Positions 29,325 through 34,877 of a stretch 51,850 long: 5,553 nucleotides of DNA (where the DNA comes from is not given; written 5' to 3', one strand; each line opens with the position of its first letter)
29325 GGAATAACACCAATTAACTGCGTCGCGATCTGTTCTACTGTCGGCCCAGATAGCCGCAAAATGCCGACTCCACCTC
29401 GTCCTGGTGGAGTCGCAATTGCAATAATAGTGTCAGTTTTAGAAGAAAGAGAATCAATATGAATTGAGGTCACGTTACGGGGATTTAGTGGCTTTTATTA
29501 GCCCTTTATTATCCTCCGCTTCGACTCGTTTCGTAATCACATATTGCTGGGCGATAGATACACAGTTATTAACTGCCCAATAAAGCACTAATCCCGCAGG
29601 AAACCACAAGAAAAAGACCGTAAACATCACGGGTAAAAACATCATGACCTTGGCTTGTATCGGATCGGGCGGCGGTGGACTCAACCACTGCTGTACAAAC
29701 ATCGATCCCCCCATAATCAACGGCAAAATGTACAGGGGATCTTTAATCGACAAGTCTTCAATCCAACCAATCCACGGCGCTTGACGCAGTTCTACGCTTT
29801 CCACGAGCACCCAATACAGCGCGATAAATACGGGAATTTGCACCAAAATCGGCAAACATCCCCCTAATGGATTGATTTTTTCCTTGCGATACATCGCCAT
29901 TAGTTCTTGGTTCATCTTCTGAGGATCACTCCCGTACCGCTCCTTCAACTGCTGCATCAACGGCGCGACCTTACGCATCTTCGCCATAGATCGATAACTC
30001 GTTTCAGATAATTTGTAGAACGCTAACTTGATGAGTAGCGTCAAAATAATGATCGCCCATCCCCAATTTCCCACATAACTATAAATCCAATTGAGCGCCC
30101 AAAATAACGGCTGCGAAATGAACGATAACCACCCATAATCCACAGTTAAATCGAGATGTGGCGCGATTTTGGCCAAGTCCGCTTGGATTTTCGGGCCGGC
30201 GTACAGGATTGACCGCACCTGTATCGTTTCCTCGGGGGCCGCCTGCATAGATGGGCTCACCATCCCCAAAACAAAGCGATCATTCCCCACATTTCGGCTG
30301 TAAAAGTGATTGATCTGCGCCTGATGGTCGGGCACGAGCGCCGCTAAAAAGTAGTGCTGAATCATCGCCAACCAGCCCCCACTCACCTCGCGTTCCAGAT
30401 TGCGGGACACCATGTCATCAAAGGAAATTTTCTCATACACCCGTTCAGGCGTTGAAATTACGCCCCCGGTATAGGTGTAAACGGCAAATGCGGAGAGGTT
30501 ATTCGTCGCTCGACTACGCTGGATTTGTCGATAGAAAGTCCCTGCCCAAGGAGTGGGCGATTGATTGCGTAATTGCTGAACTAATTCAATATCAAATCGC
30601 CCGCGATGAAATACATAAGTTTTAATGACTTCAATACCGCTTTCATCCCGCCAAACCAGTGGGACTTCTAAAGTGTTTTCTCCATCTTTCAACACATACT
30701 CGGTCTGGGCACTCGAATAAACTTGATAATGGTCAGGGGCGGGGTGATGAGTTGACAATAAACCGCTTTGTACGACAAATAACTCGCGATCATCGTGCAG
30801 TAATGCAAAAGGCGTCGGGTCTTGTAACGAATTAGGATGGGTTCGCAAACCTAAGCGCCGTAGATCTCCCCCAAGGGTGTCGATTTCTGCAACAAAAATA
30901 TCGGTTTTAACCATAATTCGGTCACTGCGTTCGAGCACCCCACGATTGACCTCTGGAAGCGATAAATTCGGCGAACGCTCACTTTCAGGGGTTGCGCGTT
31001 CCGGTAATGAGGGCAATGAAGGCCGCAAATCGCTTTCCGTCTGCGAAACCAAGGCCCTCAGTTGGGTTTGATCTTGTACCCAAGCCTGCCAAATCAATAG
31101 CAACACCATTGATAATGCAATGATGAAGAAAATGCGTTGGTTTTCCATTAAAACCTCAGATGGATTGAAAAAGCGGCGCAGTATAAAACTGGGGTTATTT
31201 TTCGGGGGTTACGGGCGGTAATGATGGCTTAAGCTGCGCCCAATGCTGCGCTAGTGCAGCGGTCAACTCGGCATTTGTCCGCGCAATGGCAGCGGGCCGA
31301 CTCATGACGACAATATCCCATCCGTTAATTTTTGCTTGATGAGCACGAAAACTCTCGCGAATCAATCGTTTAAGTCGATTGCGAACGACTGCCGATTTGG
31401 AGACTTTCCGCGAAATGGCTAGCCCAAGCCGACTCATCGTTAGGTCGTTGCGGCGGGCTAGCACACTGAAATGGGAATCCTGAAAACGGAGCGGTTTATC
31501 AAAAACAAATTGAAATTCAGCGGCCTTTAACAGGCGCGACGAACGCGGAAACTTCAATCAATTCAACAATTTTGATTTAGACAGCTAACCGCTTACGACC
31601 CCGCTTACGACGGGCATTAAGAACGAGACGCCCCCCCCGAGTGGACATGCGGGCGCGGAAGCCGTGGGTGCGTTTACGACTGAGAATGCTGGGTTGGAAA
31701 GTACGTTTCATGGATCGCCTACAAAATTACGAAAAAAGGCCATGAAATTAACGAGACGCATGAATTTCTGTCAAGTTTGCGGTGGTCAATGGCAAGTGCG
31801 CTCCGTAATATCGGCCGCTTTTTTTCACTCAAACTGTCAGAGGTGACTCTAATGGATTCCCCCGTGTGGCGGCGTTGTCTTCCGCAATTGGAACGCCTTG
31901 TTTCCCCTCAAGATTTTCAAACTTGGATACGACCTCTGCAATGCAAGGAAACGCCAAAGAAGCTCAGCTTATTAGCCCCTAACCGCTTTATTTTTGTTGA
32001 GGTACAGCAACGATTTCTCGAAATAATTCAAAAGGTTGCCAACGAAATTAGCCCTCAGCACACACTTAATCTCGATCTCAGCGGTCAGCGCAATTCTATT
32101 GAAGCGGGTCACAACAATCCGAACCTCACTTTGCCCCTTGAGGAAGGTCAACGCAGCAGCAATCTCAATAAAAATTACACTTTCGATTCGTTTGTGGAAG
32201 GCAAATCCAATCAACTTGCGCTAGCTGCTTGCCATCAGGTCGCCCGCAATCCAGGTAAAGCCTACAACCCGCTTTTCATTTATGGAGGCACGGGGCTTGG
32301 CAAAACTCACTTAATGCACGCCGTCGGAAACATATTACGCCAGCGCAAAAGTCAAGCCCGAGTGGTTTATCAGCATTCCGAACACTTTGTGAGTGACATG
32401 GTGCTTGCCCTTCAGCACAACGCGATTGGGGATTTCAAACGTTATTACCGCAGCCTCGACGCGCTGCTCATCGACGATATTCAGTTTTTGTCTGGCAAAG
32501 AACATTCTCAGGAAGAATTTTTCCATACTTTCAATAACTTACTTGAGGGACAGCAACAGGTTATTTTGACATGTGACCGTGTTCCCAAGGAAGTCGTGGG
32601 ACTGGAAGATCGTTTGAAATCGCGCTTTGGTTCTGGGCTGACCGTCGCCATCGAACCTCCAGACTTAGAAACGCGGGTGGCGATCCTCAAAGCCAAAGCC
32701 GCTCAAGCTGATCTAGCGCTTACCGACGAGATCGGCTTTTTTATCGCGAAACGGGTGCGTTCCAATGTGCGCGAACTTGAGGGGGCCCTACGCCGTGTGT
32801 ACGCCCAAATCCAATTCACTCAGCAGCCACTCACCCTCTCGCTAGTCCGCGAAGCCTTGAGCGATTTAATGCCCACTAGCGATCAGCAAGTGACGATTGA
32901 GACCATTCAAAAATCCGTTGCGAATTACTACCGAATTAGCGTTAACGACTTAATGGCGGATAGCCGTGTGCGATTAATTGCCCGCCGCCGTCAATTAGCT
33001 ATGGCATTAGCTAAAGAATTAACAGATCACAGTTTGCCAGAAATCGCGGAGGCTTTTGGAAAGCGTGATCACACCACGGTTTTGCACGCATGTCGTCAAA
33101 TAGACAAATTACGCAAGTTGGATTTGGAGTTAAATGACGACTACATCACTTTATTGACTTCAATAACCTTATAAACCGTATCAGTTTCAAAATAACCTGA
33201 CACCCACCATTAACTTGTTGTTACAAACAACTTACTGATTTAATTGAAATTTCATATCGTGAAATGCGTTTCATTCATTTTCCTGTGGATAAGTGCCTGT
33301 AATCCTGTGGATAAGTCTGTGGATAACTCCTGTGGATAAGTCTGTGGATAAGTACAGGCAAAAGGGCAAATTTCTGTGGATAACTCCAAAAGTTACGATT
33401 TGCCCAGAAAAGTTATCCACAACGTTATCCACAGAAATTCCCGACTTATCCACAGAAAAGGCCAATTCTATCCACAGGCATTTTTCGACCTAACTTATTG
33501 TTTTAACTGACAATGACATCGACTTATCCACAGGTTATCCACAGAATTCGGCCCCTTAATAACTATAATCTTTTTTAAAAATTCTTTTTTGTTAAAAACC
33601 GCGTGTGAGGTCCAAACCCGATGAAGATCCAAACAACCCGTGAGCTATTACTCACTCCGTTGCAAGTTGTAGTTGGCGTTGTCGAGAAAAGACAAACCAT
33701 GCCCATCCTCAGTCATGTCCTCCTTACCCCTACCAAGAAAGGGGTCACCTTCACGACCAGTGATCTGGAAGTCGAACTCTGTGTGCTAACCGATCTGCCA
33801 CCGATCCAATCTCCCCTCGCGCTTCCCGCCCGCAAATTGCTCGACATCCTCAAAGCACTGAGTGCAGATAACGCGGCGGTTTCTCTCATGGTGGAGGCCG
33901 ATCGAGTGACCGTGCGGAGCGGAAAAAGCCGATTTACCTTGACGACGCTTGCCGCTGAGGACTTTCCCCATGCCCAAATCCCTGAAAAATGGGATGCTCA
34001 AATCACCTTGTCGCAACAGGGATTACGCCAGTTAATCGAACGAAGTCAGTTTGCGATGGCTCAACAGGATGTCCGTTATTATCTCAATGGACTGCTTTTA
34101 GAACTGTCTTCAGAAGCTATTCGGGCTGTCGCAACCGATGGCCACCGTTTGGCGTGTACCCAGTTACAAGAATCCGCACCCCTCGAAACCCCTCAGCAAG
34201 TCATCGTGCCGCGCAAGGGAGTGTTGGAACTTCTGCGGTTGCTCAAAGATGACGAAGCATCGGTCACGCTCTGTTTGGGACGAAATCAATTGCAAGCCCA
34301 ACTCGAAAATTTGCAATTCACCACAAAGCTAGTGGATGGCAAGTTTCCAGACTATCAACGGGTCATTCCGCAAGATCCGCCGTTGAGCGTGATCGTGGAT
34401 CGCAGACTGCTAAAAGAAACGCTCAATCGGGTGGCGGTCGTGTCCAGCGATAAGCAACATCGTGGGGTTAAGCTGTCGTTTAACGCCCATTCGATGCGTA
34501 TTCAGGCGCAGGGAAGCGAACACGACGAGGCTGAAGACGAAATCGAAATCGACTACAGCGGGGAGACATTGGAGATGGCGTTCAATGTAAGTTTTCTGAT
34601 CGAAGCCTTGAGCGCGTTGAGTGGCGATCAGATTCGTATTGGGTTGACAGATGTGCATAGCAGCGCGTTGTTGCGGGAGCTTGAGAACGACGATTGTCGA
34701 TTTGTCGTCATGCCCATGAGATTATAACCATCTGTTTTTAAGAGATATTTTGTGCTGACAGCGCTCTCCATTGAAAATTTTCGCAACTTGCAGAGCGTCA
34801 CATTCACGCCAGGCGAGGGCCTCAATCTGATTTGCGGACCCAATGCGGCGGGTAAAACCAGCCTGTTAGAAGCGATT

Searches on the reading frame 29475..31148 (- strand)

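Call 101: search_protein_families(library=ncbifam, proteins=[window:29475-31148:-], max_evalue=1e-10)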
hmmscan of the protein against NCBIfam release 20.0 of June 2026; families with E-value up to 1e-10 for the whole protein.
window:29475-31148:- (557 aa): 17 families
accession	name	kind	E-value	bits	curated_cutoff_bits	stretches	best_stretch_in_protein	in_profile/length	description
NF002352.0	PRK01318.1-3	equivalog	1.2e-207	691.5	447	1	1-548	1-558/562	membrane protein insertase YidC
NF002351.0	PRK01318.1-1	equivalog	2.7e-174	580.9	740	1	1-544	1-536/545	membrane protein insertase YidC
NF002353.0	PRK01318.1-4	equivalog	1.3e-118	397.2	365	1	2-546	4-580/596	membrane protein insertase YidC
NF002357.0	PRK01318.2-4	equivalog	4.4e-106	355.7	479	1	2-551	7-525/532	membrane protein insertase YidC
TIGR03593.1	yidC_nterm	equivalog_domain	1e-100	337.9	58.25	1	3-360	1-363/363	membrane protein insertase YidC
NF002354.0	PRK01318.2-1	equivalog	1.6e-81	274.5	1094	1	217-545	219-537/548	membrane protein insertase YidC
TIGR03592.1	yidC_oxa1_cterm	subfamily_domain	5.7e-70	235.3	84.3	1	361-540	1-191/191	membrane protein insertase YidC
NF002355.0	PRK01318.2-2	equivalog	4.5e-45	154.2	891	1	336-543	371-598/602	membrane protein insertase YidC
NF002358.0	PRK01318.2-5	equivalog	7.6e-44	150.4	605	1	333-475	312-455/545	membrane protein insertase YidC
NF002356.0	PRK01318.2-3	equivalog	2.1e-43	148.6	460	1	258-546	257-579/627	membrane protein insertase YidC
NF002803.0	PRK02944.1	equivalog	1.1e-42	146.2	377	1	339-540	35-242/255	YidC family membrane integrase SpoIIIJ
NF002168.0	PRK01001.1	equivalog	1.2e-39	136.4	670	1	338-545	548-781/795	membrane protein insertase YidC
NF002359.0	PRK01318.2-6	equivalog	7.2e-35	120.4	600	1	253-477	264-494/624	membrane protein insertase YidC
NF002734.0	PRK02654.1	equivalog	2.1e-34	119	324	1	342-448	6-116/384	membrane protein insertase YidC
NF002350.0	PRK01315.1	equivalog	1.5e-32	113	282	1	361-453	41-133/329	membrane protein insertase YidC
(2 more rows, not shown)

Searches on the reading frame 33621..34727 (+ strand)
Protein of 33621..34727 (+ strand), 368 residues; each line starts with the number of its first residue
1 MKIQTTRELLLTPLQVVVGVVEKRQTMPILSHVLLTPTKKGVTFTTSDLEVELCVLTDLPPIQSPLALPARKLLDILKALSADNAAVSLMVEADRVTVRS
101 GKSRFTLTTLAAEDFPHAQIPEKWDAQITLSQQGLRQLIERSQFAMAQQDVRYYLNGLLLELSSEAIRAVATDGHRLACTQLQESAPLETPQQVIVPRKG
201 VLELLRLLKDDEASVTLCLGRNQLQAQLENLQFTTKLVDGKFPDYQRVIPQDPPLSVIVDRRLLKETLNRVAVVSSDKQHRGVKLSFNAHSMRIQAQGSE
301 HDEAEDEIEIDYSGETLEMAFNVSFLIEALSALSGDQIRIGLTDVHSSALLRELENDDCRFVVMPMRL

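Call 101: search_protein_families(library=ncbifam, proteins=[window:33621-34727:+], max_evalue=1e-10)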
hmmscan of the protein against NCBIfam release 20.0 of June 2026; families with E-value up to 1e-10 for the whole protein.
window:33621-34727:+ (368 aa): 3 families
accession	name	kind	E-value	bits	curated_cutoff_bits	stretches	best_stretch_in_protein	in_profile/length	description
TIGR00663.1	dnan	equivalog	1e-98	330.7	137.65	1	1-368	1-367/367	DNA polymerase III subunit beta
NF004184.0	PRK05643.3-2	equivalog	2.4e-35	122.2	443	1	1-367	1-374/375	DNA polymerase III subunit beta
NF011508.0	PRK14946.1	equivalog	1.8e-13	50.5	513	1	70-350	74-348/366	DNA polymerase III subunit beta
